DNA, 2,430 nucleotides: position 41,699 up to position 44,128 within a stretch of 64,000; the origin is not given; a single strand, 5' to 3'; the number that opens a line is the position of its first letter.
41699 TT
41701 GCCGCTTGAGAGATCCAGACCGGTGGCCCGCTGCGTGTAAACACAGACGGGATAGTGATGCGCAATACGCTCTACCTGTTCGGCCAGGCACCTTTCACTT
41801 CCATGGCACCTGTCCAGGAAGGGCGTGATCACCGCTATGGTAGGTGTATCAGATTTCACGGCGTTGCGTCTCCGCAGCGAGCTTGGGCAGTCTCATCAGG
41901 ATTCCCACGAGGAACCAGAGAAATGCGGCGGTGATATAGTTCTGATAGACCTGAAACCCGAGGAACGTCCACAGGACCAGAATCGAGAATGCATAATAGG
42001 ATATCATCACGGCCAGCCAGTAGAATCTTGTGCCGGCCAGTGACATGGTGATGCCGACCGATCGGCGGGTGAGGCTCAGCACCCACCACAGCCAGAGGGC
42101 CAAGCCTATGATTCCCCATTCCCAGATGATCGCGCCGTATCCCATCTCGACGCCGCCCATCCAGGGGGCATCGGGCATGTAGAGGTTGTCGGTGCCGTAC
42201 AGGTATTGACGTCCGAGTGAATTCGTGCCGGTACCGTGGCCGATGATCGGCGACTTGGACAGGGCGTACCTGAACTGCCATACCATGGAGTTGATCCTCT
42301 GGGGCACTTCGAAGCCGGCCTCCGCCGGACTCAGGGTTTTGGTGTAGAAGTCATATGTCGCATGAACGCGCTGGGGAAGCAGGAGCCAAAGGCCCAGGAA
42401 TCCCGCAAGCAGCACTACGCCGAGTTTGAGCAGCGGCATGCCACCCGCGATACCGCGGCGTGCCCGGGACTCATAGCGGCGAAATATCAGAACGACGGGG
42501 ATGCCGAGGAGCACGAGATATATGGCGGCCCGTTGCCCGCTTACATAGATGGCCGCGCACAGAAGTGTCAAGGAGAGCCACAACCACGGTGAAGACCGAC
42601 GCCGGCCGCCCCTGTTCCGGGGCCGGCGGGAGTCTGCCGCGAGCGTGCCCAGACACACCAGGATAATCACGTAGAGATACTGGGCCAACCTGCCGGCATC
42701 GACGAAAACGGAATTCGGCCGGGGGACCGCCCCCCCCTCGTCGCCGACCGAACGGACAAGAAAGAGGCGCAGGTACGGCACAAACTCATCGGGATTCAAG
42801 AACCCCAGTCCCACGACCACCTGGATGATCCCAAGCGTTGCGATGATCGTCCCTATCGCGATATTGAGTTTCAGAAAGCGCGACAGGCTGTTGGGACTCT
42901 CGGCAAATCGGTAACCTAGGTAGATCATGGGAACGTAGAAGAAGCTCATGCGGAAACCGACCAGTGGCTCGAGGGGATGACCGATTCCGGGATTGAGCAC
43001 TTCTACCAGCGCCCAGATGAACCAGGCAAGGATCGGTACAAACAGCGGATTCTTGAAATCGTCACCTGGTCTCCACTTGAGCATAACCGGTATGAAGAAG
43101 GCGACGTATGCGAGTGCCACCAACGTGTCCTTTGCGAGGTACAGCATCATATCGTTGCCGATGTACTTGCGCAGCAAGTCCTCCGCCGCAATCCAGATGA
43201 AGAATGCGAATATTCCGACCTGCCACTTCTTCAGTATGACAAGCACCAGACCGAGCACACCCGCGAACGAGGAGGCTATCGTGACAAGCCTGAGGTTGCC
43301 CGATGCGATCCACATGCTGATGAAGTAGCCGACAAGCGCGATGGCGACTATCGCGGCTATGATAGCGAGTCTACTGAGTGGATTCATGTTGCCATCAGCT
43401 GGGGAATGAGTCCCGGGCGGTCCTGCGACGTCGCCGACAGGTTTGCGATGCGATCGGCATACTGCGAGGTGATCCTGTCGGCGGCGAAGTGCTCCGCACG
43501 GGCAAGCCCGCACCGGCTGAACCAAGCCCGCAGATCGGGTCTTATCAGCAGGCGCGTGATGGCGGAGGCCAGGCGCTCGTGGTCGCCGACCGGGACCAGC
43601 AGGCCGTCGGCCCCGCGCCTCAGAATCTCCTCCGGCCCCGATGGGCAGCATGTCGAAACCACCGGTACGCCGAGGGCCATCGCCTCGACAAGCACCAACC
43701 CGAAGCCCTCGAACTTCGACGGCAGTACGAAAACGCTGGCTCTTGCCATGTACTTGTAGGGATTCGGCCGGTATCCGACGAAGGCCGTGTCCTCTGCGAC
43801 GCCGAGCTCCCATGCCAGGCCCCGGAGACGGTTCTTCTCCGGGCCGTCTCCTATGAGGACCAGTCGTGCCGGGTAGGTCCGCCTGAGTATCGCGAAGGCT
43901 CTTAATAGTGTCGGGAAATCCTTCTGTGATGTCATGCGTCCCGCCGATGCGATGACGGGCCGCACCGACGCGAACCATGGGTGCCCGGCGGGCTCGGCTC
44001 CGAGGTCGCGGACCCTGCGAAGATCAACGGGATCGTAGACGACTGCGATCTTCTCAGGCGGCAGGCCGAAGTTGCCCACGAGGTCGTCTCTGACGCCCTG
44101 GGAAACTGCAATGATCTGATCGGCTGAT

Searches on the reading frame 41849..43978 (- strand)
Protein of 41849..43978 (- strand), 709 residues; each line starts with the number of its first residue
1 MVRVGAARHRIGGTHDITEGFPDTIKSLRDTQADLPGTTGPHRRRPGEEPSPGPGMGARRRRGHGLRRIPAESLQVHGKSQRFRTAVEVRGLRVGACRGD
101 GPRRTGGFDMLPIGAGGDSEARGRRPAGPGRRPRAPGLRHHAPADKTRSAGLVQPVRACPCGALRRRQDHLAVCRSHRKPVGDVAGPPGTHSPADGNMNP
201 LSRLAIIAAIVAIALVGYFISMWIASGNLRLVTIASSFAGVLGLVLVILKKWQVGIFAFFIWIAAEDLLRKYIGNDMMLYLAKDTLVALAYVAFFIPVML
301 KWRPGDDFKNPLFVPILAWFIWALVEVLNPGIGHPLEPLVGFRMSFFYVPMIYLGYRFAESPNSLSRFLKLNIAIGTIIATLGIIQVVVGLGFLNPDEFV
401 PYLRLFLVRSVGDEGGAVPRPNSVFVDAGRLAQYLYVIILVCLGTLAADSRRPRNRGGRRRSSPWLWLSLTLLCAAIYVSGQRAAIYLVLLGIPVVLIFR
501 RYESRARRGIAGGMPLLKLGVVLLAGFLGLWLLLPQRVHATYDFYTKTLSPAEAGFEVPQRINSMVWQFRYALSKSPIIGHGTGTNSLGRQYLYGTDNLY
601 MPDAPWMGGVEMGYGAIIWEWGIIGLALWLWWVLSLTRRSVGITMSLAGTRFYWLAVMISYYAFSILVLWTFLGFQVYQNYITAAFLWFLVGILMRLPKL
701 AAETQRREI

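Call 56: search_protein_families(library=pfam, proteins=[window:41849-43978:-], max_evalue=0.00001)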
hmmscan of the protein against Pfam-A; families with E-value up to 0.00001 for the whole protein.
window:41849-43978:- (709 aa): 1 family
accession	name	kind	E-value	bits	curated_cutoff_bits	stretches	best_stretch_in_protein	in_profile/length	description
PF04932.20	Wzy_C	-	9.9e-06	25.9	31.7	1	469-630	2-149/149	O-Antigen ligase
